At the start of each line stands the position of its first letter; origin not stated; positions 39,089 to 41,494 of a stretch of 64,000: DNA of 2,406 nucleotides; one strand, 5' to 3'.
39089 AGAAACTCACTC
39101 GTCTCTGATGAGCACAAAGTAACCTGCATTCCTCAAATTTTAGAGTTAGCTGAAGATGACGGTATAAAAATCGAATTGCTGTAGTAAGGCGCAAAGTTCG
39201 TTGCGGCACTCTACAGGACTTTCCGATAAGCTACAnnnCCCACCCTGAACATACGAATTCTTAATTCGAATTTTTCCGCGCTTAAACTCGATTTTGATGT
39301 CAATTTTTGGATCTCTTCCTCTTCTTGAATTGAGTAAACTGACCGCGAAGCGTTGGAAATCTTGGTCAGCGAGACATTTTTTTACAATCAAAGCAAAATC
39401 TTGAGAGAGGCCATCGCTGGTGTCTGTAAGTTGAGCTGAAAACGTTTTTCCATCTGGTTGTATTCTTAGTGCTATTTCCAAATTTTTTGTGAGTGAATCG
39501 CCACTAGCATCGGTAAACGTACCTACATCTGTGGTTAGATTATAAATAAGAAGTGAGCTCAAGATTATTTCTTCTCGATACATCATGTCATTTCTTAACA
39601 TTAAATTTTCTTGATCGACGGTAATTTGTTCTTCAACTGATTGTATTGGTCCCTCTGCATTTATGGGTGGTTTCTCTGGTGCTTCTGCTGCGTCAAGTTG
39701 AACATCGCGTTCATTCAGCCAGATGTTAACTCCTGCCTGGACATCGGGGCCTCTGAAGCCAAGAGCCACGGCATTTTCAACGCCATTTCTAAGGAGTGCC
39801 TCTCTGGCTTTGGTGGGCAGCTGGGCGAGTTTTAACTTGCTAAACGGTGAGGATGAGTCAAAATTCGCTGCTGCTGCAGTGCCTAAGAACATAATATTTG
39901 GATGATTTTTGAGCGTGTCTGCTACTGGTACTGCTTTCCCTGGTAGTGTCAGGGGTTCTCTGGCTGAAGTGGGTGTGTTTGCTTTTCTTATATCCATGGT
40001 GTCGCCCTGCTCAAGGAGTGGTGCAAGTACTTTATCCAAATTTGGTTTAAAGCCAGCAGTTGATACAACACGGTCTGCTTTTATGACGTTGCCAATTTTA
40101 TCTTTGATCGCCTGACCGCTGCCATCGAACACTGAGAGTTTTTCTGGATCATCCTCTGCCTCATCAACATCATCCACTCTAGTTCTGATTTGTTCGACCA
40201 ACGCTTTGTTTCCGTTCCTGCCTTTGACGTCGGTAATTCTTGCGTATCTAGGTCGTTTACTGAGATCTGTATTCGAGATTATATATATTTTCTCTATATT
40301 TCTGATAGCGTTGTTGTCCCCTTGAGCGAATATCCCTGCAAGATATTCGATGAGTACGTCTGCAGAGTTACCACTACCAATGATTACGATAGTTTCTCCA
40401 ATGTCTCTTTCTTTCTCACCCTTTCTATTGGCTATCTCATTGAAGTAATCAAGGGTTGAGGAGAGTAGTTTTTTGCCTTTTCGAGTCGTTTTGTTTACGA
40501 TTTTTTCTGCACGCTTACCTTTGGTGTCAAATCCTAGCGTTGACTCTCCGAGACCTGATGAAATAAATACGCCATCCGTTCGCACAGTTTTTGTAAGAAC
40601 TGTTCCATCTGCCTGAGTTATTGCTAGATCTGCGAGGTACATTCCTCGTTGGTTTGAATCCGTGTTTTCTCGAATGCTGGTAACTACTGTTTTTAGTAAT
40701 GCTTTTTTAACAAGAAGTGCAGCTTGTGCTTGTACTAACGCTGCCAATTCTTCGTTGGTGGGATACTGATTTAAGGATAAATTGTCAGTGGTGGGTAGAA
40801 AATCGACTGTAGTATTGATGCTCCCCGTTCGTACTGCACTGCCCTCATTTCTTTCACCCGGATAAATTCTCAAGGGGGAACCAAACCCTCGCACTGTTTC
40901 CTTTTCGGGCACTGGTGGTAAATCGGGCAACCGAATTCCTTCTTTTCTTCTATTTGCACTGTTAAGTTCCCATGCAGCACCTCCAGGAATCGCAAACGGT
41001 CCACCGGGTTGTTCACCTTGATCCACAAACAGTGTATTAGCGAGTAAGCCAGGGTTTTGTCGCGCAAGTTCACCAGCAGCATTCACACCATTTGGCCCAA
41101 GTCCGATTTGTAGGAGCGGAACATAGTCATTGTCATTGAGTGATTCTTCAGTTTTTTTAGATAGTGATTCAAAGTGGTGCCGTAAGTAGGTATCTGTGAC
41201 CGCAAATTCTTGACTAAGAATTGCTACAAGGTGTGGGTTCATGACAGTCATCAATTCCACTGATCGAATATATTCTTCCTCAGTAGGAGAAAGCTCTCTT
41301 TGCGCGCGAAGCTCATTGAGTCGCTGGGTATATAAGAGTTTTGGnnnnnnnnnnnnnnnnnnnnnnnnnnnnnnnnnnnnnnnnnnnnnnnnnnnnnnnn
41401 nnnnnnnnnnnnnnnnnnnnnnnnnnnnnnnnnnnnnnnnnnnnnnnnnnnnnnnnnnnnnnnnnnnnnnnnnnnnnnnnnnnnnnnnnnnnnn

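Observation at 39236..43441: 1401-aa protein fusing three tandem ~110-aa repeats to an N-hydroxylating-monooxygenase-like flavoprotein domain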

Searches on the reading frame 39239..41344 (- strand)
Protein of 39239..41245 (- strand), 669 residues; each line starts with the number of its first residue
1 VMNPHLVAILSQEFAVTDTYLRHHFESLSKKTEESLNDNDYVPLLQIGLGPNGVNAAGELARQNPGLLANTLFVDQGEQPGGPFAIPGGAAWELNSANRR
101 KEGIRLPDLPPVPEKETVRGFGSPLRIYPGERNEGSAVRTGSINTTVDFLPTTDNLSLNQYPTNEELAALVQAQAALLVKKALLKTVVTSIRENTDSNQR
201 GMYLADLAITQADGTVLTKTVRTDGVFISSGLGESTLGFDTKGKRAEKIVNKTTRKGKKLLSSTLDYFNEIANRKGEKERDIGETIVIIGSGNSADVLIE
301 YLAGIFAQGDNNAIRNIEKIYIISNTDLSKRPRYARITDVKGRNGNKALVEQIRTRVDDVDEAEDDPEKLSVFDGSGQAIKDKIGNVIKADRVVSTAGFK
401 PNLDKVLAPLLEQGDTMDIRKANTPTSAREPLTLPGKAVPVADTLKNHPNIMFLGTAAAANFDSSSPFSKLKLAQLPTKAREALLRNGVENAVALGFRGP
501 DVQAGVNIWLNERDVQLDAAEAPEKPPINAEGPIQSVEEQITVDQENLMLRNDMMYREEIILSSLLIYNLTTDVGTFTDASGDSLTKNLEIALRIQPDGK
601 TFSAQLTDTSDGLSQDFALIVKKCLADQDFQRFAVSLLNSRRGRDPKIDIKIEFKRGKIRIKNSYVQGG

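Call 29: predict_structure(protein=window:39239-41245:-)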
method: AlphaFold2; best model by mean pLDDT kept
length: 669 residues; sequences in the alignment: 1
mean_pLDDT: 35.0   pTM: 0.22
mean pLDDT of the five models: 35.0, 33.5, 31.9, 30.6, 27.6
residues with pLDDT >= 90: 0; 70-90: 0; 50-70: 29; < 50: 640
segments of 3 or more residues with pLDDT < 50: 1-301, 303-350, 352-592, 596-620, 626-629, 653-669
pLDDT, mean of each block of 10 residues (from residue 1): 28 31 36 36 34 43 38 33 30 31 31 27 25 26 25 26 32 32 30 31 29 27 31 29 32 35 43 41 42 45 46 42 37 36 43 45 37 30 29 28 32 31 27 26 31 30 33 36 41 34 35 31 30 29 30 28 31 39 41 48 46 47 51 52 51 45 40
secondary structure, 60 per line:
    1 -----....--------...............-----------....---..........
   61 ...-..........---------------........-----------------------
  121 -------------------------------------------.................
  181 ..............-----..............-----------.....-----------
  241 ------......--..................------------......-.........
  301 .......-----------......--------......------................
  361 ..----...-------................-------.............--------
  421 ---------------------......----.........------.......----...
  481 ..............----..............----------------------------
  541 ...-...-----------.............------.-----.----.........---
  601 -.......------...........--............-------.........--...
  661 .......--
elements in order (helices of 4 or more, strands of 3 or more residues): E6-9 H18-32 E44-47 H51-63 H65-70 E71-74 H90-97 H164-194 H200-213 E225-229 H247-252 H255-272 E285-290 H292-307 E319-324 E333-338 H345-362 H377-392 H400-412 H442-447 H452-460 H467-473 H478-494 H499-512 E541-543 H559-571 E589-597 E602-608 H615-625 H628-639 E647-655 E658-667

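Call 43: find_related_loci(query=A4, collection=genome_contigs, flank=10000)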
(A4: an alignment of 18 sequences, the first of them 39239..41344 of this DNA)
Query A4 (702 aa) in genome_contigs; peptide patterns used: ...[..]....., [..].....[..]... (x = any residue, [..] = any of these).
114 stretches matched a pattern; 40 encode a relative of the query (tblastn E <= 1e-3); 37 distinct loci.
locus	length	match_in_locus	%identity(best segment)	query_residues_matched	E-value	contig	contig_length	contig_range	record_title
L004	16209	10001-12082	46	1-700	0e+0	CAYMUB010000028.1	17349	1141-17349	MAG TPA_asm: uncultured Gammaproteobacteria bacterium isolate binchicken_co203_488 genome assembly, contig: k141_1408619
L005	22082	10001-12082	45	1-700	6e-175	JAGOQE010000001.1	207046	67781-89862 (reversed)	MAG: Candidatus Paceibacterota bacterium isolate Gw_Eff_bin_129 Gw_Eff_44_length_207046_cov_8.736153, whole genome shotg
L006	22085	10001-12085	43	1-700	4e-167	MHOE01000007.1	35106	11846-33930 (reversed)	MAG: Candidatus Spechtbacteria bacterium RIFCSPHIGHO2_02_FULL_43_15b rifcsphigho2_02_scaffold_2053, whole genome shotgun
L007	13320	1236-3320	43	1-700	8e-167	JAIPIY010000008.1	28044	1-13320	MAG: Candidatus Paceibacterota bacterium isolate Tobar13m-G46 Tobar13m-C1910, whole genome shotgun sequence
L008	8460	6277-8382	46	1-700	1e-176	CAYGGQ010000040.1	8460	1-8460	MAG TPA_asm: uncultured Gammaproteobacteria bacterium isolate ERP113451_co3_125 genome assembly, contig: NODE_7300_lengt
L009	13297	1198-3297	42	2-700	2e-164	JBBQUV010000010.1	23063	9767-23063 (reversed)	MAG: Candidatus Paceibacteria bacterium isolate Co_metawrap_1951 Cmw_1951_k141_1761934_length_23063_cov_11.9981, whole g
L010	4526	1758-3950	40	1-699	2e-166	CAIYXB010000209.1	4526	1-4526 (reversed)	uncultured bacterium isolate Loclat_bin-07551 genome assembly, contig: bin-07551:209/256, whole genome shotgun sequence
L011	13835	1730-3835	43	1-700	1e-160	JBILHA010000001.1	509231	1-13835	MAG: Candidatus Kapaibacterium sp. isolate ME2016-10-14_3300044974_group7_bin65 Rohwer_bin1516_scaffold_1_c1, whole geno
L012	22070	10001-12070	43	5-700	5e-160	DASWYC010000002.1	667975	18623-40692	MAG TPA_asm: Candidatus Paceibacterota bacterium isolate SMAG_U3701 k141_448236, whole genome shotgun sequence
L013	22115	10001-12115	43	1-702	6e-160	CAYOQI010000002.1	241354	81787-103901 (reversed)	MAG TPA_asm: uncultured Pseudomonadales bacterium isolate SRP286056_co1_770 genome assembly, contig: NODE_17_length_2413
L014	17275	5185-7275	44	1-700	5e-170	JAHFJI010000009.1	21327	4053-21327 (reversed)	MAG: Candidatus Doudnabacteria bacterium isolate nzgw382 NODE_2682_length_21328_cov_4.980337, whole genome shotgun seque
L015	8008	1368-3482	41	5-701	4e-157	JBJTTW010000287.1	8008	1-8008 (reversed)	MAG: bacterium isolate samp_4445_VAMB_679 samp_4445_27003, whole genome shotgun sequence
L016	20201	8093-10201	41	5-699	2e-149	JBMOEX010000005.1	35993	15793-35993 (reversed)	MAG: Vampirovibrionia bacterium isolate Deming_bin.154 contig2325, whole genome shotgun sequence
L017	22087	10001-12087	47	1-701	2e-141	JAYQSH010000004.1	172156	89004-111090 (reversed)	MAG: bacterium isolate SD3109_NP_metabta_bins_sspec.tsv.297 contig_14698_pilon, whole genome shotgun sequence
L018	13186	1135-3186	38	5-700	1e-137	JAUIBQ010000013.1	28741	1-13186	MAG: bacterium isolate 6_bin.47 NODE_1578_length_28741_cov_1.192703, whole genome shotgun sequence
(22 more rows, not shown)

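Call 50: search_protein_families(library=pfam, alignment_id=A4, max_evalue=1)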
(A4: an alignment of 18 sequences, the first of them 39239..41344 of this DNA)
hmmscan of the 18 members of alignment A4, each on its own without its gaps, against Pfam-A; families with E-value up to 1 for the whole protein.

A. member 1, window:39239-41344:- (702 aa): 1 family
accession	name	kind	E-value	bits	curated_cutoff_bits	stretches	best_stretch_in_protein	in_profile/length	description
PF07992.20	Pyr_redox_2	-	0.0048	16.8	26.1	1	242-438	78-243/291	Pyridine nucleotide-disulphide oxidoreductase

B. families by the number of members that match (of 18 scanned): 29 families (the first 25 are shown)
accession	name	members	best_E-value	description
PF07992.20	Pyr_redox_2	5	0.00048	Pyridine nucleotide-disulphide oxidoreductase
PF13450.12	NAD_binding_8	2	0.0055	NAD(P)-binding Rossmann-like domain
PF01946.23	Thi4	2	0.016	Thi4 family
PF08428.16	Rib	2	0.11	Rib domain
PF21792.3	DAB2_SBM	1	0.00021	Disabled homolog 2-like, sulfatide-binding motifs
PF03460.22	NIR_SIR_ferr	1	0.00065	Nitrite/Sulfite reductase ferredoxin-like half domain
PF14125.13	DUF4292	1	0.0057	Domain of unknown function (DUF4292)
PF15601.11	Imm70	1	0.01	Immunity protein 70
PF06823.17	DUF1236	1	0.025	Protein of unknown function (DUF1236)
PF17357.7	FIT1_2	1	0.026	Facilitor Of iron transport 1 and 2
PF19076.6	CshA_repeat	1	0.057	Surface adhesin CshA repetitive domain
PF15876.10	DUF4732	1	0.086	Domain of unknown function (DUF4732)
PF14039.11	YusW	1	0.097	YusW-like protein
PF12812.13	PDZ_1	1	0.1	PDZ-like domain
PF05959.16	DUF884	1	0.11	Nucleopolyhedrovirus protein of unknown function (DUF884)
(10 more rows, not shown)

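Call 51: predict_structure(alignment_id=A3)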
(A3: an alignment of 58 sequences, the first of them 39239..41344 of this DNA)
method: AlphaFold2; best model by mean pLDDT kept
length: 702 residues; sequences in the alignment: 58
mean_pLDDT: 91.9   pTM: 0.93
mean pLDDT of the five models: 91.9, 90.3, 90.2, 88.6, 88.0
residues with pLDDT >= 90: 558; 70-90: 113; 50-70: 30; < 50: 1
segments of 3 or more residues with pLDDT < 50: none
pLDDT, mean of each block of 10 residues (from residue 1): 88 95 96 95 95 97 97 98 97 96 97 95 90 87 89 93 92 92 95 94 98 97 98 97 96 98 86 94 90 94 87 84 91 77 66 93 72 58 91 95 97 96 96 92 96 93 95 97 97 94 95 91 80 96 91 82 95 91 91 96 91 95 95 94 88 94 96 91 97 95 88
secondary structure, 60 per line:
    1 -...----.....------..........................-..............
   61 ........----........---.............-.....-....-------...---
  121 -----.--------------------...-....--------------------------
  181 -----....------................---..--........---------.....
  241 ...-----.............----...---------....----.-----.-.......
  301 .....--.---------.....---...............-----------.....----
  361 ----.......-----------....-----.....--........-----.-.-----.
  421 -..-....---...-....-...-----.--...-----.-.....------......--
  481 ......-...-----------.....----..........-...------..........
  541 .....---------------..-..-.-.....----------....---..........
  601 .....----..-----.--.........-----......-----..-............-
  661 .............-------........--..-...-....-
elements in order (helices of 4 or more, strands of 3 or more residues): H9-13 H20-45 H47-68 E73-80 H84-96 H98-102 E104-107 H151-154 H186-189 H197-211 E219-226 E236-243 E249-261 E266-268 H278-281 E294-296 H297-305 E318-322 H326-340 E352-356 H365-371 E383-386 E392-396 E399-406 E425-428 E432-434 H436-439 E462-466 E473-478 E481-486 H502-506 H511-520 H531-545 E569-573 H591-605 E620-628 E634-639 H648-659 H661-673 E681-688 E698-701

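Call 54: fold_search(model_id=the predicted structure, library=pdb)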
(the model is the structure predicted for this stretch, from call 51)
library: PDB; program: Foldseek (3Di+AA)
matches with E <= 10: 1549; with E <= 0.001: 630
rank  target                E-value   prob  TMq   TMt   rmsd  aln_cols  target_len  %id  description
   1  8z17                  1.2e-13  1.00  0.31  0.47  10.6       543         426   14  Crystal structure of DiatB mutant R360A (released 2025-02-19)
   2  1vqw_A                4.5e-13  1.00  0.30  0.44  16.0       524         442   14  Crystal structure of a protein with similarity to flavin-containing monooxygenases and to mammalian dimethylalanine mo (released 2005-01-11)
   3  5xhu                  5.1e-13  1.00  0.23  0.42  11.5       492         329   13  Crystal structure of ycgT from bacillus subtilis (released 2018-05-02)
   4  2xlt_A                9.4e-13  1.00  0.30  0.43  14.2       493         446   13  Joint-functions of protein residues and NADP(H) in oxygen-activation by flavin-containing monooxygenase: complex with  (released 2010-09-15)
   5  8c16_C                1.2e-12  1.00  0.28  0.51   8.4       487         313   12  Crystal structure of asymmetric ferredoxin/flavodoxin NADP+ oxidoreductase 2 (FNR2) H326V mutant from Bacillus cereus (released 2023-07-12)
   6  2vq7_C                1.2e-12  1.00  0.31  0.46  13.2       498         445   12  Bacterial flavin-containing monooxygenase in complex with NADP: native data (released 2008-04-22)
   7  7a76_A                1.4e-12  1.00  0.36  0.69   6.7       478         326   14  Bacillithiol Disulfide Reductase Bdr (YpdA) from Bacillus cereus (released 2020-12-30)
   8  5ygq_B                1.5e-12  1.00  0.24  0.40  10.4       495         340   12  Crystal Structure of Ferredoxin NADP+ Oxidoreductase from Rhodopseudomonas palustris (released 2018-09-26)
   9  2vq7_A                1.6e-12  1.00  0.31  0.47  13.1       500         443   12  Bacterial flavin-containing monooxygenase in complex with NADP: native data (released 2008-04-22)
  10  6gar_B                1.7e-12  1.00  0.28  0.48   8.5       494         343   11  Crystal structure of oxidised ferredoxin/flavodoxin NADP+ oxidoreductase 1 (FNR1) from Bacillus cereus (released 2018-09-05)
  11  7d4m_B                1.7e-12  1.00  0.28  0.42  15.3       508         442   12  Crystal structure of Tmm from strain HTCC7211 soaked with DMS for 5 min (released 2021-09-15)
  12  6hns_A                1.8e-12  1.00  0.28  0.40  15.6       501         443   12  Structure of Nitrincola lacisaponensis flavin-containing monooxygenase (FMO) in complex with FAD and NADP+ (released 2019-01-02)
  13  6gar_A                1.9e-12  1.00  0.28  0.49   8.3       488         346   12  Crystal structure of oxidised ferredoxin/flavodoxin NADP+ oxidoreductase 1 (FNR1) from Bacillus cereus (released 2018-09-05)
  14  7a76_C                2.2e-12  1.00  0.34  0.67   7.2       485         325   13  Bacillithiol Disulfide Reductase Bdr (YpdA) from Bacillus cereus (released 2020-12-30)
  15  7d4k_B                2.2e-12  1.00  0.28  0.43  15.6       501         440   12  Crystal structure of Tmm from Pelagibacter sp. strain HTCC7211 (released 2021-09-15)
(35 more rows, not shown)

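Call 75: find_related_loci(query=A4, collection=viral_contigs, flank=10000)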
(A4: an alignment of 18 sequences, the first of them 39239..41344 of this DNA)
Query A4 (702 aa) in viral_contigs; peptide patterns used: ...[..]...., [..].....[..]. (x = any residue, [..] = any of these).
48 stretches matched a pattern, but none encodes a relative of the query by tblastn (E <= 1e-3).

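Call 91: fold_search(model_id=the predicted structure, library=viral)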
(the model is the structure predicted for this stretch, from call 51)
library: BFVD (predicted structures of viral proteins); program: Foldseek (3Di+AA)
matches with E <= 10: 889; with E <= 0.001: 7
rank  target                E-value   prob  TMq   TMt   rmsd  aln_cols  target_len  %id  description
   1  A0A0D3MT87            1.3e-10  1.00  0.23  0.44  10.8       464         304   12  Ribonucleotide diphosphate reductas alpha subunit [Lactococcus phage WRP3]
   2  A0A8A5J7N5            4.3e-06  1.00  0.15  0.20  14.9       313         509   12  (no name in the UniProt tables at hand)
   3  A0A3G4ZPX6            8.9e-05  1.00  0.15  0.24  11.4       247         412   15  Putative FAD-dependent dehydrogenase [Terrestrivirus sp.]
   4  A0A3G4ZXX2            1.6e-04  1.00  0.14  0.26   9.2       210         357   12  Monooxygenase, FAD-binding domain-containing protein [Edafosvirus sp.]
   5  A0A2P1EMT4            2.6e-04  0.98  0.15  0.15  15.0       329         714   10  GMC oxidoreductase [Moumouvirus australiensis]
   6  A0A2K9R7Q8            4.5e-04  0.98  0.13  0.19  10.2       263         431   14  (no name in the UniProt tables at hand)
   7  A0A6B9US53            7.5e-04  0.97  0.13  0.16  14.5       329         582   12  (no name in the UniProt tables at hand)
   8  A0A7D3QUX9            1.1e-03  0.91  0.13  0.15  14.1       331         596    9  Amine oxidase [Fadolivirus FV1/VV64]
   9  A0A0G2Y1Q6            1.2e-03  0.96  0.15  0.19  15.9       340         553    9  Glucose-methanol-choline oxidoreductase [Acanthamoeba polyphaga mimivirus]
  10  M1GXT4                1.6e-03  0.98  0.14  0.23   9.1       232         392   11  (no name in the UniProt tables at hand)
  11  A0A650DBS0            1.7e-03  0.97  0.14  0.18  14.5       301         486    7  (no name in the UniProt tables at hand)
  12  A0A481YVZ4            1.8e-03  0.97  0.14  0.19  11.0       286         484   12  Flavin-containing amine oxidase [Marseillevirus LCMAC103]
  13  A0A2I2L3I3            1.9e-03  0.91  0.14  0.17  13.7       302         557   12  Glucose-methanol-choline oxidoreductase [Orpheovirus IHUMI-LCC2]
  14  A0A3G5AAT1            2.7e-03  0.89  0.13  0.22  14.2       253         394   14  Amine oxidase domain-containing protein [Hyperionvirus sp.]
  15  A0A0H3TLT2            3.0e-03  0.89  0.13  0.22  12.7       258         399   13  (no name in the UniProt tables at hand)
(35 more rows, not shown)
